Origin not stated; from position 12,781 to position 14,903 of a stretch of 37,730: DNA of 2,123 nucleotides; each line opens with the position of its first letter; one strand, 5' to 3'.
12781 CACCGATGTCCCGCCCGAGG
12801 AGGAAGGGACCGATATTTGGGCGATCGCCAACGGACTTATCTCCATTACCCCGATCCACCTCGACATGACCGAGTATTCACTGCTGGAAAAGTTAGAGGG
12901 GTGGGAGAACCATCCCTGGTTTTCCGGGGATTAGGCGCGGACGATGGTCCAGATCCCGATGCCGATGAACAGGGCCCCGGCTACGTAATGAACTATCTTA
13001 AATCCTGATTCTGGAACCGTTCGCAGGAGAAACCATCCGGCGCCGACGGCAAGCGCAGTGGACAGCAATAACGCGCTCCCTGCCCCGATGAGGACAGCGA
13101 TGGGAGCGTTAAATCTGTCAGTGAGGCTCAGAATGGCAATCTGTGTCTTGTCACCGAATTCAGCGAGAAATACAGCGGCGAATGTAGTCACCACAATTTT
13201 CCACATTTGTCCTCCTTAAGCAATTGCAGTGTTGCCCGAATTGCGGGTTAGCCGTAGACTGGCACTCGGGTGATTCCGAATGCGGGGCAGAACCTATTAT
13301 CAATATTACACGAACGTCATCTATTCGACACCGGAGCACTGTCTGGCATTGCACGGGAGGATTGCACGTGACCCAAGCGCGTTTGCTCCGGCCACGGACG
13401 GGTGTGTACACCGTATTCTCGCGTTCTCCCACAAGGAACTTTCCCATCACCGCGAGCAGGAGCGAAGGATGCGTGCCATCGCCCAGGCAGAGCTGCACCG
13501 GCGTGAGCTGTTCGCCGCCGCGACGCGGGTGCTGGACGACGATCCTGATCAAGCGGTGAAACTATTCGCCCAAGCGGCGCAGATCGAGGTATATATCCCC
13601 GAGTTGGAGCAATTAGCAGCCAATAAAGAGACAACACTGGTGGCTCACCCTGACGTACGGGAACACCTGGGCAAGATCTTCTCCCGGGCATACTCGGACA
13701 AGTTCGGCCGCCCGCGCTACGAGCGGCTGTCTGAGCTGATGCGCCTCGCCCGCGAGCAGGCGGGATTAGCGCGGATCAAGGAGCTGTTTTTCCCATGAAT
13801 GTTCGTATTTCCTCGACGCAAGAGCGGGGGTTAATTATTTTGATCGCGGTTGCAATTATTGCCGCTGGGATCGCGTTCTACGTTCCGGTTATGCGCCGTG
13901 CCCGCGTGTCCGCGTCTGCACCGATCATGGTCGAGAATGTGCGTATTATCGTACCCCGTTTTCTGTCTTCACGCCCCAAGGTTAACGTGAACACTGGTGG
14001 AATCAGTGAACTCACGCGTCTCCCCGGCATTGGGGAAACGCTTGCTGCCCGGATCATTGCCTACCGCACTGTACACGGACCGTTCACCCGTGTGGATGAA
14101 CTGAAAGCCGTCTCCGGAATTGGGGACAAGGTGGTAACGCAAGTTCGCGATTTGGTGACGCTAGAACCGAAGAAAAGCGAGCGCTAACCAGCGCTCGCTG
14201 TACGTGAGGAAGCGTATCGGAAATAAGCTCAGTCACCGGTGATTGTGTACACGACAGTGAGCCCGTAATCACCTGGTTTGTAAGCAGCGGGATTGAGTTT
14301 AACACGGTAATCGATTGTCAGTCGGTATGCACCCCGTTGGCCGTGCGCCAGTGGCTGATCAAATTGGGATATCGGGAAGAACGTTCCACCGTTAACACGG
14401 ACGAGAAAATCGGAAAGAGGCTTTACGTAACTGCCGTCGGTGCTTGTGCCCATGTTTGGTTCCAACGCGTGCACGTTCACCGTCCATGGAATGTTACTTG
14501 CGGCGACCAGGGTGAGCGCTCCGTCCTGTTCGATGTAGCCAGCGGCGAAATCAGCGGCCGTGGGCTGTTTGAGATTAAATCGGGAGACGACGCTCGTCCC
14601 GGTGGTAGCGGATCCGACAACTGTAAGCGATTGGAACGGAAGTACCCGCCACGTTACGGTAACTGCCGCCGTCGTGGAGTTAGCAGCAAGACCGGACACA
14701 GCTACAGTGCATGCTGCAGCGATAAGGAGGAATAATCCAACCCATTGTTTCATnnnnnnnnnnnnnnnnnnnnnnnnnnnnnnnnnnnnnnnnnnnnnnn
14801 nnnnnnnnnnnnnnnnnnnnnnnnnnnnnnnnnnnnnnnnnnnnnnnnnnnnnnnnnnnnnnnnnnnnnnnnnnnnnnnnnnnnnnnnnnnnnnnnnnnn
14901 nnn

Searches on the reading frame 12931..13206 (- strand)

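Call 13: search_protein_families(library=pfam, proteins=[window:12931-13206:-], max_evalue=0.1)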
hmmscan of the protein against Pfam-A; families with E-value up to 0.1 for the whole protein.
window:12931-13206:- (91 aa): 1 family
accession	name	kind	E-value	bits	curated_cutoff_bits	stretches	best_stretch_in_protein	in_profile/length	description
PF01169.24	GDT1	-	2.1e-18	66.9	27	1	6-84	1-75/75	Divalent cation/proton antiporter GDT1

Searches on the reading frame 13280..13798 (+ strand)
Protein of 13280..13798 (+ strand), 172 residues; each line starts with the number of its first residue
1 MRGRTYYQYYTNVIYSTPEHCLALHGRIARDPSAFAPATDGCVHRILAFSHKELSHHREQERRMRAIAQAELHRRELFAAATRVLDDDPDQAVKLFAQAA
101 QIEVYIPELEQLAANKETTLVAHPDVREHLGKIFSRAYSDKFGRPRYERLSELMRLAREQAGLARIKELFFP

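Call 13: search_protein_families(library=pfam, proteins=[window:13280-13798:+], max_evalue=0.1)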
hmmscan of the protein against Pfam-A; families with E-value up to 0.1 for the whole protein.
window:13280-13798:+ (172 aa): 3 families
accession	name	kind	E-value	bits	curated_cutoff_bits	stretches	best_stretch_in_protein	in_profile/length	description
PF01126.25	Heme_oxygenase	-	0.0036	17.6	23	1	52-127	53-125/204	Heme oxygenase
PF21790.3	OGG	-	0.053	13.7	27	0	52-137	17-100/201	Putative 8-oxoguanine DNA glycosylase OGG-like protein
PF08429.16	PLU-1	-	0.092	12.3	28.5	0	88-159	233-298/338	PLU-1-like protein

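Call 70: search_protein_families(library=ncbifam, proteins=[window:13280-13798:+], max_evalue=1)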
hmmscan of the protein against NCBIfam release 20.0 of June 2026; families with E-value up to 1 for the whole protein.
window:13280-13798:+ (172 aa): 0 families

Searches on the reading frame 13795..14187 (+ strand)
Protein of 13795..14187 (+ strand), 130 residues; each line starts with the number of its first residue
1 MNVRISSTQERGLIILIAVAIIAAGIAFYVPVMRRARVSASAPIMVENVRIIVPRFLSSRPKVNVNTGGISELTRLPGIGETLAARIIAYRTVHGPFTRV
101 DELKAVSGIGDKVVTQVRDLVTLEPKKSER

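Call 13: search_protein_families(library=pfam, proteins=[window:13795-14187:+], max_evalue=0.1)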
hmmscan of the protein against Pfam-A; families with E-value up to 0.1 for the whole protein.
window:13795-14187:+ (130 aa): 9 families
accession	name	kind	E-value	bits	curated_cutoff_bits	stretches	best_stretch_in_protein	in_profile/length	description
PF12836.13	HHH_3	-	3.7e-21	75.4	27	1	60-122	3-65/65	Helix-hairpin-helix motif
PF00633.29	HHH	-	2.7e-09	36.9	24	2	64-90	4-30/30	Helix-hairpin-helix motif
PF14520.12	HHH_5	-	4.5e-06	27.5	27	1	70-88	34-52/57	Helix-hairpin-helix domain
PF14716.13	HHH_8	-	1.8e-05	25.5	30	1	70-89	47-66/73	Helix-hairpin-helix domain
PF06514.17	PsbU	-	0.0028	18.1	24.5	1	62-112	14-60/93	Photosystem II 12 kDa extrinsic protein (PsbU)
PF12826.13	HHH_2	-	0.0031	18.1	27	0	100-119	34-53/64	Helix-hairpin-helix motif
PF21687.3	T2SSK_1st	-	0.0073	17.5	26.2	1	86-125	67-106/107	Type II secretion system (T2SS), protein K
PF21176.3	RecR_HhH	-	0.0092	16.2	27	0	70-87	5-22/45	RecR, helix-hairpin-helix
PF14579.12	HHH_6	-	0.019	15.6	25.6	1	59-105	12-59/90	Helix-hairpin-helix motif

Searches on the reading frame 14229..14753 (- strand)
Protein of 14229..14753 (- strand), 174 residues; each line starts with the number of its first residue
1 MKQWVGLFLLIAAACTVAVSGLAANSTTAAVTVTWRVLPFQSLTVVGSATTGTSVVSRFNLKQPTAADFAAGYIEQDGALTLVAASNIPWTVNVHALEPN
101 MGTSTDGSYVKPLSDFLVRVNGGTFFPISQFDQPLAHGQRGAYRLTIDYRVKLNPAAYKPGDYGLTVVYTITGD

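Call 13: search_protein_families(library=pfam, proteins=[window:14229-14753:-], max_evalue=0.1)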
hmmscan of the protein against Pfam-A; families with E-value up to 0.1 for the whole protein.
window:14229-14753:- (174 aa): 0 families

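Call 15: find_homologous_proteins(query=window:14229-14753:-, max_evalue=0.001)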
Query window:14229-14753:- (174 aa): 38 proteins with E <= 0.001 among 195 candidates.
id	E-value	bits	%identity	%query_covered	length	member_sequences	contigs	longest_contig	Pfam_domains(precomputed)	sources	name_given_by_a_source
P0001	2.8e-101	354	93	100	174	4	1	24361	-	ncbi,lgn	-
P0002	2.9e-73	263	68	99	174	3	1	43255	-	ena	-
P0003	1.0e-72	262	68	99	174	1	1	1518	-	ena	-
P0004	1.2e-71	258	67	99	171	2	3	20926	-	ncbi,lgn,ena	-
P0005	1.5e-70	255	67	100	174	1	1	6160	-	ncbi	-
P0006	1.9e-69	251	66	100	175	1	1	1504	-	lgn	-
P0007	1.4e-68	248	65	99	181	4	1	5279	-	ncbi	-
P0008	1.1e-67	245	66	99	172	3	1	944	-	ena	-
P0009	4.9e-64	233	63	100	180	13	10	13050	-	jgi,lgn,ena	-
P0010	3.2e-59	218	63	96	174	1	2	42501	-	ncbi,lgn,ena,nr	ncbi:MAG TPA: hypothetical protein ENH11_07715 [Candidatus Acetothermia bacterium]|nr:hypothetical p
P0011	1.4e-58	216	65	87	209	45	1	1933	-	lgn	-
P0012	2.4e-58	215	63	86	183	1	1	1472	-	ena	-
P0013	5.0e-58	214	64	90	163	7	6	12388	-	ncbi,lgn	-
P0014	8.9e-57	210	62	97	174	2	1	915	-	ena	-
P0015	1.5e-56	209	64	80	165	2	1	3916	-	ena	-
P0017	1.2e-55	206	57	100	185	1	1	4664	-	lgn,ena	-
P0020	1.8e-54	202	60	78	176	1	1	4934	-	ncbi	-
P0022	2.9e-52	195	55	99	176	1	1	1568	-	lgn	-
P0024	2.9e-51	192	53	99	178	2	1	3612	-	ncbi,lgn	-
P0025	5.8e-51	191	54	99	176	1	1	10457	-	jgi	jgi:hypothetical protein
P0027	4.6e-47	178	53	99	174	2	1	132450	-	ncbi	-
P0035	4.9e-40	155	48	97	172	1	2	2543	-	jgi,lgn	jgi:hypothetical protein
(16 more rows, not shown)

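Call 17: find_related_loci(query=A1, collection=genome_contigs, flank=4000)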
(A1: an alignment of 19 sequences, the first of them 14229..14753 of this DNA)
Query A1 (174 aa) in genome_contigs; peptide patterns used: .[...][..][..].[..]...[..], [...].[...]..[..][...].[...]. (x = any residue, [..] = any of these).
48 stretches matched a pattern; 13 encode a relative of the query (tblastn E <= 1e-3); 13 distinct loci.
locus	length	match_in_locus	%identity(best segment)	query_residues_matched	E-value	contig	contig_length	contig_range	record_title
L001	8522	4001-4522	93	1-174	5e-108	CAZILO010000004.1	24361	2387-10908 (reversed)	MAG TPA_asm: uncultured Thermotogae bacterium isolate binchicken_co164_76 genome assembly, contig: NODE_248_length_24361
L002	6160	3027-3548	67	1-174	3e-77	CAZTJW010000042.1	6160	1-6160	MAG TPA_asm: uncultured Thermotogae bacterium isolate binchicken_co164_52 genome assembly, contig: NODE_6145_length_6160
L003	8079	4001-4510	67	1-173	2e-74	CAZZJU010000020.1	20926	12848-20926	MAG TPA_asm: uncultured Thermotogae bacterium isolate SRP128015_co1_136 genome assembly, contig: NODE_3387_length_20926_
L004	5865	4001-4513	61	1-173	7e-70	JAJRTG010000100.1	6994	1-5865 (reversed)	MAG: Candidatus Neomarinimicrobiota bacterium isolate Dive96_bin1.306 k141_2150962, whole genome shotgun sequence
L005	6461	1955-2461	63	7-173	6e-66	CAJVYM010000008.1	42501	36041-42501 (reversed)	TPA_asm: uncultured bacterium isolate DRR093004_bin.53_MetaBAT_v2.12.1_MAG genome assembly, contig: NODE_524_length_4250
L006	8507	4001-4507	61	7-173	4e-63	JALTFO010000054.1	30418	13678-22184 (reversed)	MAG: Candidatus Bipolaricaulota bacterium isolate S014_metabat2_scaf2bin.116 S014_NODE_174_length_30418_cov_3.290350, wh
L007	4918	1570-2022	62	23-173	2e-60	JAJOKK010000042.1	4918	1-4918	MAG: Candidatus Bipolaricaulota bacterium isolate MAG-1260 c_000000000250, whole genome shotgun sequence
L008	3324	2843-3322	59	7-164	1e-56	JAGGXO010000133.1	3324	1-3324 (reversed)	MAG: Candidatus Bipolaricaulota bacterium isolate AUK154 PB_MBMC_108_c_000000000244, whole genome shotgun sequence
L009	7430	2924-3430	54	9-174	3e-55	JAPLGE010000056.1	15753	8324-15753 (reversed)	MAG: Candidatus Bipolaricaulota bacterium isolate LacPavin_0920_SED5_MAG_66_17 LacPavin_0920_SED5_scaffold_836002, whole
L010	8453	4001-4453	55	20-172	1e-52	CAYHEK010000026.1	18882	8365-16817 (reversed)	MAG TPA_asm: uncultured Thermotogae bacterium isolate ERP119294_co4_459 genome assembly, contig: NODE_2658_length_18882_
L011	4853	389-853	49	18-172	2e-50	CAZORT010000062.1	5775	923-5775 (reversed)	MAG TPA_asm: uncultured Thermotogae bacterium isolate binchicken_co247_22 genome assembly, contig: NODE_1009_length_5775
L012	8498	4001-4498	47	7-172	4e-50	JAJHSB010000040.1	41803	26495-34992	MAG: Candidatus Acetothermia bacterium isolate NSHQ14.2015.Bin1 k141_3165, whole genome shotgun sequence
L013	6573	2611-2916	44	40-174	1e-30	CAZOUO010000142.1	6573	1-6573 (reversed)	MAG TPA_asm: uncultured Thermotogae bacterium isolate SRP323688_co1_20 genome assembly, contig: NODE_16406_length_6573_c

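Call 24: find_encoding_contigs(protein=P0002, flank=3000, max_places=1)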
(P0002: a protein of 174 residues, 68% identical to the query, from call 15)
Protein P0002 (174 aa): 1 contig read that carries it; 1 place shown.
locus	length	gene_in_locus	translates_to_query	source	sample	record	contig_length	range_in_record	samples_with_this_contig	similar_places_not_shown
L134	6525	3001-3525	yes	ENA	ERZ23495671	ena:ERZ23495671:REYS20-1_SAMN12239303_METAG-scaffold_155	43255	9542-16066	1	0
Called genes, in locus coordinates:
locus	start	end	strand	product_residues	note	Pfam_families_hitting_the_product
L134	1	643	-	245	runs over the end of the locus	PF13641:Glyco_tranf_2_3, PF00535:Glycos_transf_2, PF10111:Glyco_tranf_2_2 (weak)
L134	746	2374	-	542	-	PF03109:ABC1, PF01636:APH (weak), PF27536:UbiB_helical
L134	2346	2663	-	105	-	-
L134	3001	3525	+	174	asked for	-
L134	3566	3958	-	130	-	PF14520:HHH_5 (faint), PF14716:HHH_8 (faint), PF12836:HHH_3, PF00633:HHH (faint)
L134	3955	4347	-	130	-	-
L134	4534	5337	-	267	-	PF01975:SurE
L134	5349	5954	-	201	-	PF03602:Cons_hypoth95, PF05175:MTS (weak), PF13649:Methyltransf_25 (weak)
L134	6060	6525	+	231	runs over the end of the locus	PF00702:Hydrolase, PF12710:HAD, PF13419:HAD_2, PF13242:Hydrolase_like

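Call 25: find_encoding_contigs(protein=P0009, flank=3000, max_places=1)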
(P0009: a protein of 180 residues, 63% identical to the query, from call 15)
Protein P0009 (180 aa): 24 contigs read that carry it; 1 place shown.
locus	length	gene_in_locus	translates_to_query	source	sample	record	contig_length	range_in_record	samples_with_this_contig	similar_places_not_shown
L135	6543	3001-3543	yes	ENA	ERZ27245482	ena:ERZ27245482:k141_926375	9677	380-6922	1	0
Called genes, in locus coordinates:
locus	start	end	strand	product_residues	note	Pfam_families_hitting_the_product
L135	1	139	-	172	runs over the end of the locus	?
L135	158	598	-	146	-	PF02502:LacAB_rpiB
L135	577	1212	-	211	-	PF00535:Glycos_transf_2, PF12804:NTP_transf_3, PF13641:Glyco_tranf_2_3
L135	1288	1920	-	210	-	PF13579:Glyco_trans_4_4, PF13439:Glyco_transf_4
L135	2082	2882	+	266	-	PF09394:Inhibitor_I42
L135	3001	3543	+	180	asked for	-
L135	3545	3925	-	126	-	PF06514:PsbU (weak), PF14520:HHH_5 (faint), PF12836:HHH_3, PF14716:HHH_8 (faint), PF00633:HHH (weak), PF12826:HHH_2 (faint), PF21176:RecR_HhH (faint), PF00633:HHH (weak)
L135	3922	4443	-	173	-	-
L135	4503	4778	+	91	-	PF01169:GDT1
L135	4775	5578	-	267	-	PF01975:SurE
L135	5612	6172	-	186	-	PF03602:Cons_hypoth95, PF05175:MTS (weak), PF13649:Methyltransf_25 (weak)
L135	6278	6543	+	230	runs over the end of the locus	PF00702:Hydrolase, PF12710:HAD (weak), PF13419:HAD_2, PF13242:Hydrolase_like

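Call 26: find_encoding_contigs(protein=P0017, flank=3000, max_places=1)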
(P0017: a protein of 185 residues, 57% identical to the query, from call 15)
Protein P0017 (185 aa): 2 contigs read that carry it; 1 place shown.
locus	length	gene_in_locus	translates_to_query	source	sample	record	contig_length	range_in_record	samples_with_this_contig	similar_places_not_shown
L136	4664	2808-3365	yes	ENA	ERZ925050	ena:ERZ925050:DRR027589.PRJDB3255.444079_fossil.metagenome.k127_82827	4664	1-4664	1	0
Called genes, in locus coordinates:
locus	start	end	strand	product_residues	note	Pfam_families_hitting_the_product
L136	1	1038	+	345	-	?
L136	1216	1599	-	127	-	-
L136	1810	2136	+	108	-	-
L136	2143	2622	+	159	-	PF09394:Inhibitor_I42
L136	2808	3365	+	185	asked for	-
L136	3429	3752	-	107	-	PF12836:HHH_3, PF14520:HHH_5 (faint), PF00633:HHH, PF14716:HHH_8 (faint), PF03934:T2SSK (weak)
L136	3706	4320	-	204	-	-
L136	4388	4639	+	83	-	PF01169:GDT1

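Call 27: find_encoding_contigs(protein=P0020, flank=3000, max_places=1)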
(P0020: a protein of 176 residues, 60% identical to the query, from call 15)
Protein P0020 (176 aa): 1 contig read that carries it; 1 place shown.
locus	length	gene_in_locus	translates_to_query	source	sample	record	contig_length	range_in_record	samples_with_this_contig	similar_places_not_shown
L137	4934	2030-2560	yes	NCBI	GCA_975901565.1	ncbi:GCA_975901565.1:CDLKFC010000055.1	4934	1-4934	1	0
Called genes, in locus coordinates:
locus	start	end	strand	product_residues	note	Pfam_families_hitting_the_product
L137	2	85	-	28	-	?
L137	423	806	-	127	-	-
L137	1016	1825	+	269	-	PF09394:Inhibitor_I42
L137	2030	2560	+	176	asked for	-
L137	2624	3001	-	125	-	PF12826:HHH_2 (faint), PF14520:HHH_5 (faint), PF12836:HHH_3, PF00633:HHH (weak), PF14716:HHH_8 (faint)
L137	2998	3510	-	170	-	-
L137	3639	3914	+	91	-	PF01169:GDT1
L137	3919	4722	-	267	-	PF01975:SurE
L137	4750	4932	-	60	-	?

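Call 28: find_encoding_contigs(protein=P0025, flank=3000, max_places=1)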
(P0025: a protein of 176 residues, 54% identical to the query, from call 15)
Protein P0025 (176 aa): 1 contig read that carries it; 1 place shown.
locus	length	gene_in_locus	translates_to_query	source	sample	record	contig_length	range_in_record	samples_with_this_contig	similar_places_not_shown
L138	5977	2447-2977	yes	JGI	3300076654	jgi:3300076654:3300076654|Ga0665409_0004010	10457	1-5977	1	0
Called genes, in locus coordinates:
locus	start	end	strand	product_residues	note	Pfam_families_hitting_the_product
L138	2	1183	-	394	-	?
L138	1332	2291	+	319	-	PF10343:Q_salvage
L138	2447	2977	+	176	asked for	-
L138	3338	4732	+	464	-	PF02321:OEP (faint)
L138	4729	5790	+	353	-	PF25984:BSH_YknX, PF25954:Beta-barrel_RND_2 (weak), PF25990:Beta-barrel_YknX (weak), PF25989:YknX_C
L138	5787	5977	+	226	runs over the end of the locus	PF02463:SMC_N (faint), PF00005:ABC_tran, PF13304:AAA_21 (faint)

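Call 29: find_encoding_contigs(protein=P0027, flank=3000, max_places=1)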
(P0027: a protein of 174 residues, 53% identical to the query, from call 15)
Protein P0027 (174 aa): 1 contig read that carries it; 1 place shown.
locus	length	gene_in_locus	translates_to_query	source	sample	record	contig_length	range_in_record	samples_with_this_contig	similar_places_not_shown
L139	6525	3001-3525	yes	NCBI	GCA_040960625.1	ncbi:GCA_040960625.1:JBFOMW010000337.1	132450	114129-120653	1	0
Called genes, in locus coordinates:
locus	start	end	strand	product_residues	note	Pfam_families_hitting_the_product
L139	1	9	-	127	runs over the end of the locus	-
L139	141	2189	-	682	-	PF00580:UvrD-helicase, PF13245:AAA_19, PF13604:AAA_30 (weak), PF13361:UvrD_C, PF13538:UvrD_C_2 (weak)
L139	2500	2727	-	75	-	-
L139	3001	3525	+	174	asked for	-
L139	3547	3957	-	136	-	PF00633:HHH (faint), PF12836:HHH_3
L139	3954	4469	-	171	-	-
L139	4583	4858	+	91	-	PF01169:GDT1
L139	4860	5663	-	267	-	PF01975:SurE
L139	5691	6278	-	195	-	PF03602:Cons_hypoth95, PF05175:MTS (weak)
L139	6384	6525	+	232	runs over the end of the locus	PF00702:Hydrolase, PF13419:HAD_2, PF13242:Hydrolase_like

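Call 30: find_encoding_contigs(protein=P0035, flank=3000, max_places=1)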
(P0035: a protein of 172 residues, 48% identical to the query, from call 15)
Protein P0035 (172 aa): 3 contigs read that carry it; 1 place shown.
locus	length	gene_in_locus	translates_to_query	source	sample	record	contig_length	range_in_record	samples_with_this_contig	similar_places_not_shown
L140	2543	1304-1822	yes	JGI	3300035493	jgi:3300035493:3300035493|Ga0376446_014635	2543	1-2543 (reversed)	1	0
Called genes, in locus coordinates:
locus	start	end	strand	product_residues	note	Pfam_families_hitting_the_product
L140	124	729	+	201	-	-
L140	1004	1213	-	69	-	-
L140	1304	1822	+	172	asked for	-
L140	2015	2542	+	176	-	?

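Call 31: find_encoding_contigs(protein=P0013, flank=3000, max_places=1)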
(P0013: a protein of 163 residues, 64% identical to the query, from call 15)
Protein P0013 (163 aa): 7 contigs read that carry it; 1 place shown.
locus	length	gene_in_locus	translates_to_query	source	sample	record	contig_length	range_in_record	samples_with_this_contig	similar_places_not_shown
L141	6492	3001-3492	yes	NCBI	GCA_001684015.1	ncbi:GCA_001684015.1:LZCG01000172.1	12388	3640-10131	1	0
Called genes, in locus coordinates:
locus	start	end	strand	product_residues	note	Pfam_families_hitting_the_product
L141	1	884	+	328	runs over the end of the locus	PF01314:AFOR_C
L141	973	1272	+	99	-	PF14451:Ub-Mut7C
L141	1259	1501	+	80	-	PF14451:Ub-Mut7C, PF02597:ThiS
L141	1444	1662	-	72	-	-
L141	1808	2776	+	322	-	PF10343:Q_salvage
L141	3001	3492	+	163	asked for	-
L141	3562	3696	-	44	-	PF12836:HHH_3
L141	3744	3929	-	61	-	-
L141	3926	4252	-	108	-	-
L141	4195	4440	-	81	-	-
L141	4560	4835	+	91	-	PF01169:GDT1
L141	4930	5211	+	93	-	-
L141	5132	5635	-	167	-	PF01975:SurE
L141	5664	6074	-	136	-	PF03602:Cons_hypoth95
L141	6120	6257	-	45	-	PF03602:Cons_hypoth95 (weak)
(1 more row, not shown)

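Call 32: find_encoding_contigs(protein=P0024, flank=3000, max_places=1)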
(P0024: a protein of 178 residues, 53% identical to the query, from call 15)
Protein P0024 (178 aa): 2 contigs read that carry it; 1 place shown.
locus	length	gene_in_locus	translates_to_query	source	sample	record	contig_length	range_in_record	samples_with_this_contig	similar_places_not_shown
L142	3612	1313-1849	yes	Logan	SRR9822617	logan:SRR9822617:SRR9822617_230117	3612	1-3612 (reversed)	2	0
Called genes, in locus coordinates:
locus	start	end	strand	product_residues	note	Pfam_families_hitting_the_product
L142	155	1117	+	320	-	PF10343:Q_salvage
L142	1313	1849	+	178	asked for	-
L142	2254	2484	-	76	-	-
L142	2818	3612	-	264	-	?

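Call 33: find_encoding_contigs(protein=P0022, flank=3000, max_places=1)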
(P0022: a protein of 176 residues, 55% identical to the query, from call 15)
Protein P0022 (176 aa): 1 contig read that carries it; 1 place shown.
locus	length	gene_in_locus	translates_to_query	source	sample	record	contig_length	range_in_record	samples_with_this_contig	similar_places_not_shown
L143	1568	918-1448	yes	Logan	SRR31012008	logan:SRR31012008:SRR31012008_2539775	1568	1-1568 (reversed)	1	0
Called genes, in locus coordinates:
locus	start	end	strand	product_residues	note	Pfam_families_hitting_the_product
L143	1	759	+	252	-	?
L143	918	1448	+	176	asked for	-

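Call 66: predict_structure(alignment_id=A1)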
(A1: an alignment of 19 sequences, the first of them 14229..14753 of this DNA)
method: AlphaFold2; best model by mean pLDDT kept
length: 174 residues; sequences in the alignment: 19
mean_pLDDT: 71.8   pTM: 0.63
mean pLDDT of the five models: 71.8, 70.2, 69.6, 69.4, 68.3
residues with pLDDT >= 90: 57; 70-90: 57; 50-70: 15; < 50: 45
segments of 3 or more residues with pLDDT < 50: 1-3, 15-56
pLDDT, mean of each block of 10 residues (from residue 1): 51 48 33 31 31 50 89 89 78 89 91 94 94 90 87 90 85 72
secondary structure, 60 per line:
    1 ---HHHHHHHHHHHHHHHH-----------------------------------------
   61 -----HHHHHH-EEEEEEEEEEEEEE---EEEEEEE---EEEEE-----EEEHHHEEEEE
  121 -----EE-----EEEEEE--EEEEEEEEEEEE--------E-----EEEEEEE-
elements in order: H4-19 H66-71 E73-86 E90-96 E100-104 E110-112 E116-120 E133-138 E141-152 E167-173

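Call 68: fold_search(model_id=the predicted structure, library=pdb)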
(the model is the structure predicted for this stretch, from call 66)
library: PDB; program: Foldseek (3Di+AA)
matches with E <= 10: 922; with E <= 0.001: 0
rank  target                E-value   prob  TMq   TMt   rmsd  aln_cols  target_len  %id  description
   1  5flu_A                2.9e-03  0.99  0.38  0.40  11.5       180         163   13  Structure of a Chaperone-Usher pilus reveals the molecular basis of rod uncoilin (released 2016-01-13)
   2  3me0_B                3.4e-03  0.99  0.34  0.43   6.0       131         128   16  Structure of the E. coli chaperone PAPD in complex with the pilin domain of the PapGII adhesin (released 2011-04-27)
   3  2wmp_B                3.6e-03  1.00  0.36  0.46   6.7       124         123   18  Structure of the E. coli chaperone PapD in complex with the pilin domain of the PapGII adhesin (released 2010-08-25)
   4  2uy6_C                1.3e-02  1.00  0.42  0.48   5.4       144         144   12  Crystal structure of the P pilus rod subunit PapA (released 2007-05-29)
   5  4y2l_D                1.7e-02  0.98  0.42  0.47   7.5       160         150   16  Structure of CFA/I pili major subunit CfaB trimer (released 2016-08-10)
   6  9fx0_A                1.7e-02  0.89  0.29  0.32   8.1       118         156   14  Cryo-EM structure of the type 1 pilus tip-to-rod transition (released 2025-06-04)
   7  5n2b_A                1.8e-02  0.99  0.37  0.42   4.6       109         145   16  The crystal structure of Burkholderia pseudomallei antigen and type I fimbria protein BPSL1626. (released 2018-01-17)
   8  6r74                  1.8e-02  0.97  0.33  0.36   7.9       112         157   11  N-terminally reversed variant of FimA E. coli (released 2020-05-06)
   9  3mpb_B                1.9e-02  0.35  0.18  0.15  13.7       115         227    8  Z5688 from E. coli O157:H7 bound to fructose (released 2010-07-21)
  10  8psv_A                2.0e-02  0.77  0.34  0.37  12.5       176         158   15  2.7 A cryo-EM structure of in vitro assembled type 1 pilus rod (released 2024-04-10)
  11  8ziw_A                2.1e-02  0.69  0.23  0.16   7.2       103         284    8  enteropeptidase with E574A (released 2025-05-21)
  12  3kmh_B                2.1e-02  0.35  0.18  0.15  13.7       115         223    8  Crystal Structure of a Novel Sugar Isomerase from E. coli O157:H7 (released 2010-07-21)
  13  4y2l_B                2.2e-02  0.95  0.39  0.45   7.7       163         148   18  Structure of CFA/I pili major subunit CfaB trimer (released 2016-08-10)
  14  6e14_G                2.2e-02  0.60  0.29  0.33  13.4       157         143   11  Handover mechanism of the growing pilus by the bacterial outer membrane usher FimD (released 2018-10-17)
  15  7lhg_G                2.3e-02  0.97  0.37  0.23   6.8       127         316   19  Cryo-EM structure of E. coli P pilus tip assembly intermediate PapC-PapD-PapK-PapG in the first conformation (released 2021-08-11)
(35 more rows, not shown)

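Call 69: search_solved_structures(query=A1, max_evalue=10)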
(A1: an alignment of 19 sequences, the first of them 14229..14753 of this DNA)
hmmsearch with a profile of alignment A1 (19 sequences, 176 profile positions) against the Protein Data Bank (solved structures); distinct sequences matched with E-value up to 10: 1.
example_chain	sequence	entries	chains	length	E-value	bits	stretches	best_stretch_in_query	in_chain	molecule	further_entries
2ml6_A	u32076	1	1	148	0.38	13.6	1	50-85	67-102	Uncharacterized protein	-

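Call 70: search_protein_families(library=ncbifam, proteins=[window:14229-14753:-], max_evalue=1)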
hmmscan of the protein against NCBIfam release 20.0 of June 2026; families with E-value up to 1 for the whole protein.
window:14229-14753:- (174 aa): 0 families
